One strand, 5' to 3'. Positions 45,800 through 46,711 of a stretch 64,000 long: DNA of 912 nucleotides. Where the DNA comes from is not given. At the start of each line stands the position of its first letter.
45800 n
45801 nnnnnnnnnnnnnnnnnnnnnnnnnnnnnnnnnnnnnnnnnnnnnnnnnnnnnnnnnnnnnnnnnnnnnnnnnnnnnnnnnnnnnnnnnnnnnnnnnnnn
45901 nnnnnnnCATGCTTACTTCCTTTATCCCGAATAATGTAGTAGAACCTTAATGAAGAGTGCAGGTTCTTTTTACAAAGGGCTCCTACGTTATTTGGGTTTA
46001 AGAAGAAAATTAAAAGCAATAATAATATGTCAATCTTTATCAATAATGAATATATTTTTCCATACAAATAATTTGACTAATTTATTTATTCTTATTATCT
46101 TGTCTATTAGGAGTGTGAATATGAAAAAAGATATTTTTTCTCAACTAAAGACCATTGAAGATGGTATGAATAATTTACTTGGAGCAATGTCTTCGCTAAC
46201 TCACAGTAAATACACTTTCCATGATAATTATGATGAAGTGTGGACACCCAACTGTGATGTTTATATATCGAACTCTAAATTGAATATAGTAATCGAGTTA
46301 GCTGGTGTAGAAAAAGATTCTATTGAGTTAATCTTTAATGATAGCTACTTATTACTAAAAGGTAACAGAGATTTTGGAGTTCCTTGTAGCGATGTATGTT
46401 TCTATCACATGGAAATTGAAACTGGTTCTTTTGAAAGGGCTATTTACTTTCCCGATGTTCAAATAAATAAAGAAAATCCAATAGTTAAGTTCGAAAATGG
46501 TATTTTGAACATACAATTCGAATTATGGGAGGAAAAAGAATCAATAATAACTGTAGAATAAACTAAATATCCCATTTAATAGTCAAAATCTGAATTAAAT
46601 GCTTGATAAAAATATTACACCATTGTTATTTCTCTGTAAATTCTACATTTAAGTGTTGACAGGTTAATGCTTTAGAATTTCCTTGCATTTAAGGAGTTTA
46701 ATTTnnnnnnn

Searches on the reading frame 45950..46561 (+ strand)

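Call 77: search_protein_families(library=pfam, proteins=[window:45950-46561:+], max_evalue=0.0001)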
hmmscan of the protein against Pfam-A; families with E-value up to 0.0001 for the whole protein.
window:45950-46561:+ (203 aa): 2 families
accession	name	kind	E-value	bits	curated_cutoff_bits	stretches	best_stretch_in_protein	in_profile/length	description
PF00011.27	HSP20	-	1e-06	29.2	20.8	1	108-196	6-91/102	Hsp20/alpha crystallin family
PF17886.7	ArsA_HSP20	-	9.2e-05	22.4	22.5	0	110-190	3-63/63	HSP20-like domain found in ArsA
